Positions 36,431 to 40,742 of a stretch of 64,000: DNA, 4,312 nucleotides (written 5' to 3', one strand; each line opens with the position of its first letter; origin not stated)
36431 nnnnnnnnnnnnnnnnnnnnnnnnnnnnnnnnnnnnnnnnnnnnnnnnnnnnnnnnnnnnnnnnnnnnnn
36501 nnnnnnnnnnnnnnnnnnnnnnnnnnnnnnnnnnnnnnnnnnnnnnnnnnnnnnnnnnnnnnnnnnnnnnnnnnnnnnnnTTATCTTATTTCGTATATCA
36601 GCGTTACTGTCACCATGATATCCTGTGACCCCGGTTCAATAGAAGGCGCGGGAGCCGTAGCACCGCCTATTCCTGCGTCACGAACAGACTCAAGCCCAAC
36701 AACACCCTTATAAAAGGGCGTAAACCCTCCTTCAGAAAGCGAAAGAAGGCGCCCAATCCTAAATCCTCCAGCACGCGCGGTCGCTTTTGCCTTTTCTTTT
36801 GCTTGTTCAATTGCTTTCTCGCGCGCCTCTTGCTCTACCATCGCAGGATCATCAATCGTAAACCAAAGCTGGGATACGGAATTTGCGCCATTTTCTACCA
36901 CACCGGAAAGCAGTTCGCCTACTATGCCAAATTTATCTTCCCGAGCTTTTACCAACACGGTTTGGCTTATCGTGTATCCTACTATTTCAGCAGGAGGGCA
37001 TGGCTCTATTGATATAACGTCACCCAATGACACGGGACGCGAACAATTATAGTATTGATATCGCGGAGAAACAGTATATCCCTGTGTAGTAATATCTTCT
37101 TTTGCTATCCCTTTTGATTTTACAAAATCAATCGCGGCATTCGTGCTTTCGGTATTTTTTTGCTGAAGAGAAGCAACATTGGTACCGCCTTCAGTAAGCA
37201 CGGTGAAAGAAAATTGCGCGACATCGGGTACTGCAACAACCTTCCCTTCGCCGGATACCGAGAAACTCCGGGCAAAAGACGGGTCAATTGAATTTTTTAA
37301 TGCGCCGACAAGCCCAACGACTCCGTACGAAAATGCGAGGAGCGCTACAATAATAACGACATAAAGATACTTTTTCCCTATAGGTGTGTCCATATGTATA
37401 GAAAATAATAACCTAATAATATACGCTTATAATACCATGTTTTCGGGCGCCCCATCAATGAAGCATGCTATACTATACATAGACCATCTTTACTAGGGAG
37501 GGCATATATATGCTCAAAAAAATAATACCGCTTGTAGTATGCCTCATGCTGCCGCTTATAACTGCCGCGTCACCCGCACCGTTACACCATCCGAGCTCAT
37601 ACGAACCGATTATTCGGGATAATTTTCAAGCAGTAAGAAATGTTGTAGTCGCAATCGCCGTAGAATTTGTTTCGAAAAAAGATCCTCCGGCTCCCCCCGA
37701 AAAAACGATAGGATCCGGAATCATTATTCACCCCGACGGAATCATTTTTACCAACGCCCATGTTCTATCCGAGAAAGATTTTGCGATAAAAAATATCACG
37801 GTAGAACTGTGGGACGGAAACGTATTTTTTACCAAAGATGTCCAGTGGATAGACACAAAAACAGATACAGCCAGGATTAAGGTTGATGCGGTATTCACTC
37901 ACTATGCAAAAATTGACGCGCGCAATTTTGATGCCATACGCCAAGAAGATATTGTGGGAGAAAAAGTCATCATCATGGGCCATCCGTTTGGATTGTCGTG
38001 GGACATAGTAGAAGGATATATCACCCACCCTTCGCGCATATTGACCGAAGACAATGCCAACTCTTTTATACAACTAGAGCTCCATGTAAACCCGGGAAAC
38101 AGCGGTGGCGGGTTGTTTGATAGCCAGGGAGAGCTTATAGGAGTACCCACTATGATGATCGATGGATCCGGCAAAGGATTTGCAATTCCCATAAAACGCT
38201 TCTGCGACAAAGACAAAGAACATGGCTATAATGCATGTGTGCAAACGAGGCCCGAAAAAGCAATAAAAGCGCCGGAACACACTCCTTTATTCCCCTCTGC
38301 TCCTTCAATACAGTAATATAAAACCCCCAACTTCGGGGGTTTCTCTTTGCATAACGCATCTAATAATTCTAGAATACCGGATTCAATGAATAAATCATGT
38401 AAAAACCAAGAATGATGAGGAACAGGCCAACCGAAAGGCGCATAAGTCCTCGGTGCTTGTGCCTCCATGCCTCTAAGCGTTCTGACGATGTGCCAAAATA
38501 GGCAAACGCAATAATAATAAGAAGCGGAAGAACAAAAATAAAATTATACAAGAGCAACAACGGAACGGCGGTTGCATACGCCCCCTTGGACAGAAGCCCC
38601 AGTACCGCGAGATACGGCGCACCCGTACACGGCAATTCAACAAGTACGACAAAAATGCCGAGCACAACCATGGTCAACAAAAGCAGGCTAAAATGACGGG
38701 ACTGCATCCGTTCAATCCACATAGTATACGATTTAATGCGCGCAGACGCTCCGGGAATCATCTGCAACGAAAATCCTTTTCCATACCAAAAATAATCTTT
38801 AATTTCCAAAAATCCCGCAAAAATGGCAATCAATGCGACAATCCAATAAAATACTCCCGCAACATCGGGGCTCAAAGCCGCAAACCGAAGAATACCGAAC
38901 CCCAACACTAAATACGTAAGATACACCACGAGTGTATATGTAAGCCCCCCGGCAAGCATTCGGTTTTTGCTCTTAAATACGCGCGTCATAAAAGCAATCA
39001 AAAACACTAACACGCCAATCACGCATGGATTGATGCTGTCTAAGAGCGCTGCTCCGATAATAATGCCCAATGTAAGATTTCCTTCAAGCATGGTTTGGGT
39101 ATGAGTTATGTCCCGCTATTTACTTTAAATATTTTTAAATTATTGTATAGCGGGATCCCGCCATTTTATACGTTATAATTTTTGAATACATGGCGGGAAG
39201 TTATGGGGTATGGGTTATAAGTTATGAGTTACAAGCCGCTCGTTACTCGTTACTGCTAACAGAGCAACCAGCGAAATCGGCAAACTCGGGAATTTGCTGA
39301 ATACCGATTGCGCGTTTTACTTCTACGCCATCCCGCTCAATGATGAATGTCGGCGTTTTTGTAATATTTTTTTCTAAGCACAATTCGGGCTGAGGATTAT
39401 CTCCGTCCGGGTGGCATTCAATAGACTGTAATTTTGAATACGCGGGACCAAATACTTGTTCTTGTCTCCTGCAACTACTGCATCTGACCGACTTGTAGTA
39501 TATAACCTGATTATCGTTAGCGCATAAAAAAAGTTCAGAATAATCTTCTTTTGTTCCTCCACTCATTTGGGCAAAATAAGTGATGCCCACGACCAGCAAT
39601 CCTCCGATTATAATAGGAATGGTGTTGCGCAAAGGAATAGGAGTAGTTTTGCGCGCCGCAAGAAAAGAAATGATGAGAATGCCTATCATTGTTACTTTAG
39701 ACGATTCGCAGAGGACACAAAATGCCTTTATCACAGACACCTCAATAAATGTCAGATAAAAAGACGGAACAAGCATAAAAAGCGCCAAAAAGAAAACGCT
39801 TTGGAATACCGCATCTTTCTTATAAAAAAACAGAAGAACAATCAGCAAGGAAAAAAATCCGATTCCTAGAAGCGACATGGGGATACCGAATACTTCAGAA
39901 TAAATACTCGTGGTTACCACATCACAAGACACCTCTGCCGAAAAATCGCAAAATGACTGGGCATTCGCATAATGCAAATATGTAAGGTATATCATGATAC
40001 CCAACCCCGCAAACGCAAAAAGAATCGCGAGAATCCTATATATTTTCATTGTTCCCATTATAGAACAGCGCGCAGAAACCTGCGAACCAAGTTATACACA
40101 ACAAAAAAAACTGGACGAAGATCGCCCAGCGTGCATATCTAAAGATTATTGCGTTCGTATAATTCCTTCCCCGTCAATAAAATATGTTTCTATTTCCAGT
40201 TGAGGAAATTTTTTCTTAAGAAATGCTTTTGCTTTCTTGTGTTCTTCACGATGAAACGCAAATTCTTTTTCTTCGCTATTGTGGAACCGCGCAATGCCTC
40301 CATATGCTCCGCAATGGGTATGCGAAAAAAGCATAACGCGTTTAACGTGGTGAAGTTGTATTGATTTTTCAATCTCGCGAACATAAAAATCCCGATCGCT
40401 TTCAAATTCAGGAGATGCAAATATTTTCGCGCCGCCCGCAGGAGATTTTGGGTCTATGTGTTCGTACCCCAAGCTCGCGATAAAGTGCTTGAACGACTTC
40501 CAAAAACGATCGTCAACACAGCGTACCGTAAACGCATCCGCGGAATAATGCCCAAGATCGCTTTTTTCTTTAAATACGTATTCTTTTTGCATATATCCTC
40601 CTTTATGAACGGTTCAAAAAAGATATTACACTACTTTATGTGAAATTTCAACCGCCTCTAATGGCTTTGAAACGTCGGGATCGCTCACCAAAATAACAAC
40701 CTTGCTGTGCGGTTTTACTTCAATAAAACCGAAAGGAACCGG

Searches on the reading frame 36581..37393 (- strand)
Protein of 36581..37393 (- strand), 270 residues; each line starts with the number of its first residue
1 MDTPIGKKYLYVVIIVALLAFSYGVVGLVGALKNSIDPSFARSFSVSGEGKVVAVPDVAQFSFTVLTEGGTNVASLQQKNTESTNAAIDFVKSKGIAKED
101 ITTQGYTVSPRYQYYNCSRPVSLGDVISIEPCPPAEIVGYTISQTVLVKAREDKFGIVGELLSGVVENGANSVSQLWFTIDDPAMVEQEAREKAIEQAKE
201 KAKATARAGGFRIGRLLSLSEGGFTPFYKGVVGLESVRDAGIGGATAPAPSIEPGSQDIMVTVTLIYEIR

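Call 21: search_protein_families(library=pfam, proteins=[window:36581-37393:-], max_evalue=0.001)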
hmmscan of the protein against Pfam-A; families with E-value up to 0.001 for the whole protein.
window:36581-37393:- (270 aa): 1 family
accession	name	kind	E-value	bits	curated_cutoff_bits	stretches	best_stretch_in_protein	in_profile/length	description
PF04402.19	SIMPL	-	3.6e-45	155.2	25.2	1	45-267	2-205/205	Protein of unknown function (DUF541)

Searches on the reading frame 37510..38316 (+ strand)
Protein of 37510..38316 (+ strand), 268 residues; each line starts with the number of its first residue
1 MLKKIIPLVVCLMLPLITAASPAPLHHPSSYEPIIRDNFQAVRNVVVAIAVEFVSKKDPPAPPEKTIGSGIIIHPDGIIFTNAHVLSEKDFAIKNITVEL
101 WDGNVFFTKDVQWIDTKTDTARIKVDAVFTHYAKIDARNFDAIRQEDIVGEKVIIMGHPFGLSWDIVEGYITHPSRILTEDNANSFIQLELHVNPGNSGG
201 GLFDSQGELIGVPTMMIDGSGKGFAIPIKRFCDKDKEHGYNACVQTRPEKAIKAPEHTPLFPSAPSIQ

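Call 21: search_protein_families(library=pfam, proteins=[window:37510-38316:+], max_evalue=0.001)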
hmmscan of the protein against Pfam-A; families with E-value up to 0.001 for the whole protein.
window:37510-38316:+ (268 aa): 2 families
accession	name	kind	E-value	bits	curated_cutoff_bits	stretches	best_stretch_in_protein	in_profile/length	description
PF13365.12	Trypsin_2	-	4.5e-20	73.3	27.6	1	68-212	1-144/144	Trypsin-like peptidase domain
PF00089.32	Trypsin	-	7.4e-10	39.5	20.6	1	66-231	25-216/220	Trypsin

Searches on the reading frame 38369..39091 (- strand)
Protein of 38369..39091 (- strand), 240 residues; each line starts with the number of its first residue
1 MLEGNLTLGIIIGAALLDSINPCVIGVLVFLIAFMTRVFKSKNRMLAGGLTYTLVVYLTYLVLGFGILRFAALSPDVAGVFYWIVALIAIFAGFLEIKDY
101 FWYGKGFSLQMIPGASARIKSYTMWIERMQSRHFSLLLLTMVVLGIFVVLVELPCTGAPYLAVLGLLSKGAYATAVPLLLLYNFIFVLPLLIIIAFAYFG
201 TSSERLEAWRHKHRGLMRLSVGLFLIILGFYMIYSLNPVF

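Call 21: search_protein_families(library=pfam, proteins=[window:38369-39091:-], max_evalue=0.001)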
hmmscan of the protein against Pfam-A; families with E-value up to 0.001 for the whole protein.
window:38369-39091:- (240 aa): 1 family
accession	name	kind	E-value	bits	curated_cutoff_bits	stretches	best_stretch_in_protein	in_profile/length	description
PF11139.14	SfLAP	-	7e-10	39.2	35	1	11-234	1-209/213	Sap, sulfolipid-1-addressing protein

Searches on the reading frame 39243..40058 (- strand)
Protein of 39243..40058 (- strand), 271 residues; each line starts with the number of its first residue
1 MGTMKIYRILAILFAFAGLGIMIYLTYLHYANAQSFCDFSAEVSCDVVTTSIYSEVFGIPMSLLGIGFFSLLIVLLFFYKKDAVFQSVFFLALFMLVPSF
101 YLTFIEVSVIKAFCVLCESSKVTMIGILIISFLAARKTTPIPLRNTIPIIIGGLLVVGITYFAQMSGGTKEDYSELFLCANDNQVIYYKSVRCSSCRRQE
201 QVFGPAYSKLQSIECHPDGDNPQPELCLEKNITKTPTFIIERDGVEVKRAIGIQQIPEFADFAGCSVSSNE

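Call 21: search_protein_families(library=pfam, proteins=[window:39243-40058:-], max_evalue=0.001)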
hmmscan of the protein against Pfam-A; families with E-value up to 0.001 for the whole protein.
window:39243-40058:- (271 aa): 1 family
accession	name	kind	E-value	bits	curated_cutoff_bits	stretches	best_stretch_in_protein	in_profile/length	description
PF07884.19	VKOR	-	5e-22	78.9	27.5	1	10-131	2-133/134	Vitamin K epoxide reductase family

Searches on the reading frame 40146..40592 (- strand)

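Call 21: search_protein_families(library=pfam, proteins=[window:40146-40592:-], max_evalue=0.001)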
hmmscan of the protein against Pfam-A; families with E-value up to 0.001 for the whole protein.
window:40146-40592:- (148 aa): 1 family
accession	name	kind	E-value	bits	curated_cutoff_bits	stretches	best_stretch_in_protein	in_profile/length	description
PF20393.3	Pro_CA_2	-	1.3e-08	35.5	30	1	22-142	8-118/125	Putative carbonic anhydrase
